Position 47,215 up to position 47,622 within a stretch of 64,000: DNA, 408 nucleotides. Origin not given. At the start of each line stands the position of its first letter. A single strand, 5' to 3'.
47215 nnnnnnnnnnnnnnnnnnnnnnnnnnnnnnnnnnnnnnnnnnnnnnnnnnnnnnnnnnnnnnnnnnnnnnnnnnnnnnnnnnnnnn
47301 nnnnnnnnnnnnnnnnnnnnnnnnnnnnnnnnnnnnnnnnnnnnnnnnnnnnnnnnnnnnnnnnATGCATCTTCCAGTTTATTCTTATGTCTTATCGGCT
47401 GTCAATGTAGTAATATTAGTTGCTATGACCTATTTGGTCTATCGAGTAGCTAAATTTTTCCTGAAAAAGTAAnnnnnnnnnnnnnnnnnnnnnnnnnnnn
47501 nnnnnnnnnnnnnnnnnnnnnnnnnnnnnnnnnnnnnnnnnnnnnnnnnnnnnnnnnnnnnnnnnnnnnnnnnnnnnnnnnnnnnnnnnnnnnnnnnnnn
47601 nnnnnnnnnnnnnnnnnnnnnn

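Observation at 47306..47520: Small membrane-peptide gene inside the dnaA-dnaN (oriC) intergenic region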

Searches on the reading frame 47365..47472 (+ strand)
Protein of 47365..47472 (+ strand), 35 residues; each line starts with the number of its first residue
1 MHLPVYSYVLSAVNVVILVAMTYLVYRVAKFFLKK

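Call 11: find_encoding_contigs(protein=window:47365-47472:+, flank=3000, max_places=10)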
Protein window:47365-47472:+ (35 aa): 13 contigs read that carry it; 10 places shown.
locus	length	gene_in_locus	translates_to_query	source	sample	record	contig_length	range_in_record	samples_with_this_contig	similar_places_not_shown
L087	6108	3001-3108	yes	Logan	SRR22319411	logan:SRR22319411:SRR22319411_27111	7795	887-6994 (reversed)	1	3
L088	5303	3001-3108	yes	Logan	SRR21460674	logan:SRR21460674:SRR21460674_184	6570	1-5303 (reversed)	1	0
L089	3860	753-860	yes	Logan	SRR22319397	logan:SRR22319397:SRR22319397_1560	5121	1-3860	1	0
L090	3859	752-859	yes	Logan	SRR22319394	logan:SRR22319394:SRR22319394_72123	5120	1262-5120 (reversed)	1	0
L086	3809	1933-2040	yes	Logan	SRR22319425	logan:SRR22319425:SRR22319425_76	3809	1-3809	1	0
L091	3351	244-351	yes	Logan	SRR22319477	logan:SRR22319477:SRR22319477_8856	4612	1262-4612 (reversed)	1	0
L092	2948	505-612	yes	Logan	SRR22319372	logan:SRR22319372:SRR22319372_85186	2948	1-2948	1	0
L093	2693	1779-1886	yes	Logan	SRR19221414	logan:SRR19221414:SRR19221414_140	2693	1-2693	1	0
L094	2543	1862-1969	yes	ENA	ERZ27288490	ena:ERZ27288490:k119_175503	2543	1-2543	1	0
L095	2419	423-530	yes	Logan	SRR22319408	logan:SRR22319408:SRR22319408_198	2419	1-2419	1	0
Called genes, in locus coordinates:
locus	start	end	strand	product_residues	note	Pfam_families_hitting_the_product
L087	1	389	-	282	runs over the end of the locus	PF02096:60KD_IMP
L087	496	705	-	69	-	PF01809:YidD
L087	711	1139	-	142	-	PF00825:Ribonuclease_P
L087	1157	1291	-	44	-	PF00468:Ribosomal_L34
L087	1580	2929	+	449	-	PF11638:DnaA_N, PF00308:Bac_DnaA, PF01695:IstB_IS21, PF00004:AAA (weak), PF08299:Bac_DnaA_C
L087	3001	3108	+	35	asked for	-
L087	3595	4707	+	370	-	PF00712:DNA_pol3_beta, PF02767:DNA_pol3_beta_2, PF02768:DNA_pol3_beta_3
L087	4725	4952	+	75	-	PF13275:S4_2, PF01479:S4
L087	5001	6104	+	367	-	PF02463:SMC_N, PF13175:AAA_15, PF13476:AAA_23, PF13304:AAA_21 (weak)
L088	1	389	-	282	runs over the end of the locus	PF02096:60KD_IMP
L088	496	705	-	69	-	PF01809:YidD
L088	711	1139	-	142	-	PF00825:Ribonuclease_P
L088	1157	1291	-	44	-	PF00468:Ribosomal_L34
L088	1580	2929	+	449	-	PF11638:DnaA_N, PF00308:Bac_DnaA, PF01695:IstB_IS21, PF00004:AAA (weak), PF08299:Bac_DnaA_C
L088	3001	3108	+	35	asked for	-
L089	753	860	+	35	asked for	-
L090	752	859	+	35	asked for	-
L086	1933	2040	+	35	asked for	-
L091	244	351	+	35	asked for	-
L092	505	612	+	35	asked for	-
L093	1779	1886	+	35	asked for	-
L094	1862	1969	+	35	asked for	-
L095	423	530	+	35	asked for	-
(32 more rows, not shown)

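Call 26: search_protein_representatives(protein=window:47365-47469:+)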
Query: 35 residues. Proteins with E-value up to 0.001 (for the whole library): 2; up to 1e-10: 1; up to 1e-30: 0. The best 2 are listed.
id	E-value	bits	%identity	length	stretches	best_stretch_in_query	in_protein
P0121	1.7e-13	63.5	100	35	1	1-35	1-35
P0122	8.0e-04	34.7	52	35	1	1-33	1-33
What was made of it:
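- phmmer against 1.84e9 representative proteins returned exactly one other cluster, P0122: 35 aa, 52% identity, E = 8e-4 for the whole library (call 26).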

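Call 28: find_encoding_contigs(protein=P0122, flank=4000, max_places=6)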
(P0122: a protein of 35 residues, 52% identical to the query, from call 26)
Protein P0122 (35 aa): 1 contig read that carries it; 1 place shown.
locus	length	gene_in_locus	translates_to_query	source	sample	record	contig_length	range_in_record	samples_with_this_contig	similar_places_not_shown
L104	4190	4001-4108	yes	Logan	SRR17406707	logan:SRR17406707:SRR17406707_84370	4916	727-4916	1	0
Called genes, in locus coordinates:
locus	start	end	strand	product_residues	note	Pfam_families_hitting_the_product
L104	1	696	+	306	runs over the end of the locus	PF13413:HTH_25, PF13464:RodZ_C (weak)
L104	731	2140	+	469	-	PF00919:UPF0004, PF04055:Radical_SAM, PF18693:TRAM_2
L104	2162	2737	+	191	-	PF01066:CDP-OH_P_transf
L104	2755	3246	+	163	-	PF02464:CinA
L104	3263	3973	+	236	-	-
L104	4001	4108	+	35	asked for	-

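Call 30: list_cluster_members(proteins=[P0121, P0122])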
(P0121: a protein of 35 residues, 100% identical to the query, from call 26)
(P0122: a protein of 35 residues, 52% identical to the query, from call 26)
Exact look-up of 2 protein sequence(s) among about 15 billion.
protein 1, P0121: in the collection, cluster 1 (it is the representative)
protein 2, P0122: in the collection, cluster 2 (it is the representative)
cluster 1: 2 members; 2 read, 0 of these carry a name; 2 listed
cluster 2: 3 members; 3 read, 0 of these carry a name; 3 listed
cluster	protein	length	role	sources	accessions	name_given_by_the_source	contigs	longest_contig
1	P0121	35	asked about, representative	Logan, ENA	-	-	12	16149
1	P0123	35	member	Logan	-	-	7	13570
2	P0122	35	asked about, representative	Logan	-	-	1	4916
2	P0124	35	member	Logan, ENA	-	-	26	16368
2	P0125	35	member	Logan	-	-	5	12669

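Call 32: find_encoding_contigs(protein=P0123, flank=4000, max_places=4)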
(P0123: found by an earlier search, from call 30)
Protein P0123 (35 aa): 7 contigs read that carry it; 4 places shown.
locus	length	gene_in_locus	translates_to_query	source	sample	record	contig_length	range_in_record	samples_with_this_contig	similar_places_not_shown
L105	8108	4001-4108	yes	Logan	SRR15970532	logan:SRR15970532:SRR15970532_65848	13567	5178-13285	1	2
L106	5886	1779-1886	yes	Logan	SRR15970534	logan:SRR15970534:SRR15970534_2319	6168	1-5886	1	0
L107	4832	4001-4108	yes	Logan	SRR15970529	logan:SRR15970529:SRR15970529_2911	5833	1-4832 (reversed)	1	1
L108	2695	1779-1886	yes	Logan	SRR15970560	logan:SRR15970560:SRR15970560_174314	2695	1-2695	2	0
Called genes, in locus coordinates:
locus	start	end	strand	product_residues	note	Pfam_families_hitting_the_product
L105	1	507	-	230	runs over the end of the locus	PF14804:Jag_N, PF13083:KH_KhpA-B, PF01424:R3H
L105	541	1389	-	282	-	PF02096:60KD_IMP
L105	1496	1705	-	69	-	PF01809:YidD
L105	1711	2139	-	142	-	PF00825:Ribonuclease_P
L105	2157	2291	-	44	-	PF00468:Ribosomal_L34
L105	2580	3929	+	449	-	PF11638:DnaA_N, PF00308:Bac_DnaA, PF01695:IstB_IS21, PF00004:AAA (weak), PF08299:Bac_DnaA_C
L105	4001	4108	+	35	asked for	-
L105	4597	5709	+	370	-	PF00712:DNA_pol3_beta, PF02767:DNA_pol3_beta_2, PF02768:DNA_pol3_beta_3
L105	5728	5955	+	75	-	PF13275:S4_2, PF01479:S4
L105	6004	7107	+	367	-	PF02463:SMC_N, PF13175:AAA_15, PF13476:AAA_23, PF13304:AAA_21 (weak)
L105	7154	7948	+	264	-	PF01177:Asp_Glu_race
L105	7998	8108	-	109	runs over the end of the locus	-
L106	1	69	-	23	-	?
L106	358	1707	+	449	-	PF11638:DnaA_N, PF00308:Bac_DnaA, PF01695:IstB_IS21, PF00004:AAA (weak), PF08299:Bac_DnaA_C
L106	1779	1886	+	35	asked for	-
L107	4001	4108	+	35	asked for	-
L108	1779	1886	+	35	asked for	-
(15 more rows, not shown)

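Call 33: find_encoding_contigs(protein=P0124, flank=4000, max_places=4)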
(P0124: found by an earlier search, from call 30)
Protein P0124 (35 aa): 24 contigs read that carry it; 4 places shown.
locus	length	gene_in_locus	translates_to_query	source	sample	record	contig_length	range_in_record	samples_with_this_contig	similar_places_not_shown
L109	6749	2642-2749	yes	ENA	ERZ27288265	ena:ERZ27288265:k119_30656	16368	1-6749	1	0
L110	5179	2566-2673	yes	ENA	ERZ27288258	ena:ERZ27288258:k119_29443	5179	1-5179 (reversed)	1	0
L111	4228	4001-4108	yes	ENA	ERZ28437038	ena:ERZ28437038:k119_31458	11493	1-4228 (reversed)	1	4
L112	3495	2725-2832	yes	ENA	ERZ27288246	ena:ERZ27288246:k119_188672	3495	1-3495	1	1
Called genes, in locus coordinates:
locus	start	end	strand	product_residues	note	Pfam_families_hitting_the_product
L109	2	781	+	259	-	?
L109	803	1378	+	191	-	PF01066:CDP-OH_P_transf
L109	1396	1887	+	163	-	PF02464:CinA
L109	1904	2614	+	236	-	-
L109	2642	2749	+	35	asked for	-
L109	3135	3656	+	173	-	PF02075:RuvC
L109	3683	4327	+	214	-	PF01330:RuvA_N, PF00633:HHH (faint), PF14520:HHH_5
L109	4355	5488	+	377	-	PF01078:Mg_chelatase (faint), PF05496:RuvB_N, PF13191:AAA_16 (faint), PF00004:AAA, PF07728:AAA_5 (faint), PF17864:AAA_lid_4, PF05491:WHD_RuvB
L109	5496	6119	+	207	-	PF02677:QueH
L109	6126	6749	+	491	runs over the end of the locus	PF08486:SpoIID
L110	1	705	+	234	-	?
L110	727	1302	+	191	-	PF01066:CDP-OH_P_transf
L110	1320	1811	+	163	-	PF02464:CinA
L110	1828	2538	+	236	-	-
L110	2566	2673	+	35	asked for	-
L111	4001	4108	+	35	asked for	-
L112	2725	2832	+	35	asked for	-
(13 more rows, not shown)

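Call 40: search_protein_families(library=pfam, proteins=[P0121, P0122], max_evalue=10)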
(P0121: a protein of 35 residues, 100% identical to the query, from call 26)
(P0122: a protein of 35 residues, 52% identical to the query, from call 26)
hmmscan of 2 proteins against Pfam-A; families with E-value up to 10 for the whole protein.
P0121 (35 aa): 1 family
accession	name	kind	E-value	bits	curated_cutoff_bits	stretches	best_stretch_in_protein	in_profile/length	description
PF25727.1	UL74A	-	0.26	11.4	27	1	11-27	11-27/54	Cytomegalovirus UL74A protein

P0122 (35 aa): 1 family
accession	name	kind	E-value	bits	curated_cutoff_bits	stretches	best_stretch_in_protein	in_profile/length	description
PF17870.6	Insulin_TMD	-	0.12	12.9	33.4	1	9-30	19-40/47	Insulin receptor trans-membrane segment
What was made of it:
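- Closest known: Type I toxins of Firmicutes. Different: No sequence match to any toxin family in Pfam (call 40).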

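Call 41: search_protein_families(library=ncbifam, proteins=[P0121, P0122], max_evalue=10)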
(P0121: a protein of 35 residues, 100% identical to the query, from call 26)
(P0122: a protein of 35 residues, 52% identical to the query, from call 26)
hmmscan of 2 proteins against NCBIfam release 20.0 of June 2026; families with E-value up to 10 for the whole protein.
P0121 (35 aa): 0 families

P0122 (35 aa): 0 families

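Call 44: find_related_loci(query=A4, collection=metagenome_contigs, flank=4000)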
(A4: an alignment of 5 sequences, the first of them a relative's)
Query A4 (35 aa) in metagenome_contigs; peptide patterns used: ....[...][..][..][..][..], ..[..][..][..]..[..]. (x = any residue, [..] = any of these).
82 stretches matched a pattern, but none encodes a relative of the query by tblastn (E <= 1e-3).

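Call 45: find_related_loci(query=A4, collection=viral_contigs, flank=4000)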
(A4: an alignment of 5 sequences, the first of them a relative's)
Query A4 (35 aa) in viral_contigs; peptide patterns used: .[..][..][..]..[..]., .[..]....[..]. (x = any residue, [..] = any of these).
61 stretches matched a pattern, but none encodes a relative of the query by tblastn (E <= 1e-3).

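Call 46: find_related_loci(query=L109:3135-3653:+, collection=metagenome_contigs, flank=3000)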
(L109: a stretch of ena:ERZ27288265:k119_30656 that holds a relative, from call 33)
Query L109:3135-3653:+ (173 aa) in metagenome_contigs; peptide patterns used: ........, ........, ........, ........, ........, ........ (x = any residue, [..] = any of these).
600 stretches matched a pattern (row limit reached: there are more); 584 encode a relative of the query (tblastn E <= 1e-3); the best 80 are kept; 80 distinct loci.
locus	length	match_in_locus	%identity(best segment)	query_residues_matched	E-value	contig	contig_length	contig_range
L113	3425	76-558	89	1-161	4e-91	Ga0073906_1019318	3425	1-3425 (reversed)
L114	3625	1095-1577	89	1-161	7e-91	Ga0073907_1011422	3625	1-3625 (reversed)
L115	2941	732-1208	65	1-159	4e-74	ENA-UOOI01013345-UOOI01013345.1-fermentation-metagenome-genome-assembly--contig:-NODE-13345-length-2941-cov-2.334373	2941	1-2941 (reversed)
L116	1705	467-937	61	1-157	2e-60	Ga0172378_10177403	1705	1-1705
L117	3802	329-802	57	1-158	3e-58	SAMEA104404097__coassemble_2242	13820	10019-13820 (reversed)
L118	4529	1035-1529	56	1-165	3e-58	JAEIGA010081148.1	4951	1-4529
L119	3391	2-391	64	30-159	2e-57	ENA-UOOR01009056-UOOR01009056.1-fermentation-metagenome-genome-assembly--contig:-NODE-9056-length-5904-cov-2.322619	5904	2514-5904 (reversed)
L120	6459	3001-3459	59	1-153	6e-57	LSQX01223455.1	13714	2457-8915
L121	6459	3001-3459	56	1-153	1e-56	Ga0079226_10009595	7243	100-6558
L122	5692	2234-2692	56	1-153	1e-56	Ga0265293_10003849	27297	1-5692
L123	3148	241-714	55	1-158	4e-56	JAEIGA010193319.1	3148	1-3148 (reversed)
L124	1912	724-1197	56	1-158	5e-57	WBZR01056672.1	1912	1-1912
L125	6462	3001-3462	58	1-153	1e-55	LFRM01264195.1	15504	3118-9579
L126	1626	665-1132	58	1-156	2e-57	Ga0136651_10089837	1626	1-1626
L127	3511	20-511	54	1-164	2e-55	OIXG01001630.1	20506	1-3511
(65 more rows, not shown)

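Call 59: find_homologous_proteins(query=L109:2615-2746:+, max_evalue=10)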
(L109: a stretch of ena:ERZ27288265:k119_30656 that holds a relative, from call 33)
Query L109:2615-2746:+ (44 aa): 2 proteins with E <= 10 among 2 candidates.
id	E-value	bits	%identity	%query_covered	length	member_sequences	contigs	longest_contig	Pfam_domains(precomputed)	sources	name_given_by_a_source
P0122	2.6e-14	69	97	80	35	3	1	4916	-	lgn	-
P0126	2.2e-11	60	86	80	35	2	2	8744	-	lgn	-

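Call 61: find_encoding_contigs(protein=P0126, flank=5000, max_places=4)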
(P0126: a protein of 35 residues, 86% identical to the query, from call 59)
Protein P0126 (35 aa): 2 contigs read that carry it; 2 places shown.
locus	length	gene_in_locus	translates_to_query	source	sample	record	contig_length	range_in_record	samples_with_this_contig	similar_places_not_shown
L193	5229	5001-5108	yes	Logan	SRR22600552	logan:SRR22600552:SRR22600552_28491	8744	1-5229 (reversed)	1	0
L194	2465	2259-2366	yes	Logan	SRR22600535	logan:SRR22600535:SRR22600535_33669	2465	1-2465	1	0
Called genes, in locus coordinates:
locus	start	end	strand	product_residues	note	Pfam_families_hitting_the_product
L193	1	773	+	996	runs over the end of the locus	PF17854:FtsK_alpha, PF01580:FtsK_SpoIIIE, PF09397:FtsK_gamma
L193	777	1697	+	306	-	PF13413:HTH_25, PF13464:RodZ_C (weak)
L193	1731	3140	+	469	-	PF00919:UPF0004, PF04055:Radical_SAM, PF18693:TRAM_2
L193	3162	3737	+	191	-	PF01066:CDP-OH_P_transf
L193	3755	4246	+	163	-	PF02464:CinA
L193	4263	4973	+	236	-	-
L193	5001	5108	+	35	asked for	-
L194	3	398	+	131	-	?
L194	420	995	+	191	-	PF01066:CDP-OH_P_transf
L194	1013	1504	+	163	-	PF02464:CinA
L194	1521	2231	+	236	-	-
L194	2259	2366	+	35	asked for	-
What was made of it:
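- The homologue lies between a lipoprotein gene and tRNA/ruvCAB (calls 28, 33, 61).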

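Call 64: search_protein_families(library=phrogs, proteins=[P0121, P0122, P0126], max_evalue=10)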
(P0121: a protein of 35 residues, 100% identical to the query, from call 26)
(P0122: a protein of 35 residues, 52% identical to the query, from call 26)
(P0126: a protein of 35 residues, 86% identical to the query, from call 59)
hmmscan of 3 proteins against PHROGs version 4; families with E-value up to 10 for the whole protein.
P0121 (35 aa): 0 families

P0122 (35 aa): 1 family
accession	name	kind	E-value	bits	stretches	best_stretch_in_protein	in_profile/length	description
phrog_10723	-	unknown function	0.064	14.3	1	10-30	20-38/66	-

P0126 (35 aa): 1 family
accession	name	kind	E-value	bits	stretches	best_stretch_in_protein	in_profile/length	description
phrog_10723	-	unknown function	0.041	15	1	10-30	20-38/66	-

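Call 65: search_protein_families(library=padloc, proteins=[P0121, P0122, P0126], max_evalue=10)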
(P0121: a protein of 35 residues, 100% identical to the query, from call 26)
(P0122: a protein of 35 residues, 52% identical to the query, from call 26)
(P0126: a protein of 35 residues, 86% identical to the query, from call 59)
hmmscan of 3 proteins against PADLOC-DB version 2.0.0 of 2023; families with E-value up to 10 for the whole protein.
P0121 (35 aa): 0 families

P0122 (35 aa): 0 families

P0126 (35 aa): 0 families
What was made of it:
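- On Type I toxin-antitoxin system: Pfam, NCBIfam, PADLOC and PHROGs gave nothing significant at E up to 10 (calls 40, 41, 64, 65).
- Nothing matched in Pfam, including its type I toxin families, or in NCBIfam, PADLOC or PHROGs (calls 40, 41, 64, 65).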

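Call 66: search_solved_structures(query=A4, max_evalue=10)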
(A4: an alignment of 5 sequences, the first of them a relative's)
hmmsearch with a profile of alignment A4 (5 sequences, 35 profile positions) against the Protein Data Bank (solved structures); distinct sequences matched with E-value up to 10: 0.
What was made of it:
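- On Type I toxin-antitoxin system: The PDB profile search was empty (call 66).
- Closest known: Small single-pass membrane proteins that modulate larger membrane proteins. Different: No homology to any of them (calls 40, 41, 66).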

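Call 67: search_dna_similar(query=window:47365-47469:+, collection=phages, mode=protein, max_evalue=10, max_rows=10)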
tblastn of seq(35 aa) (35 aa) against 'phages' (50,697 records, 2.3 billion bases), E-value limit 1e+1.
No match.
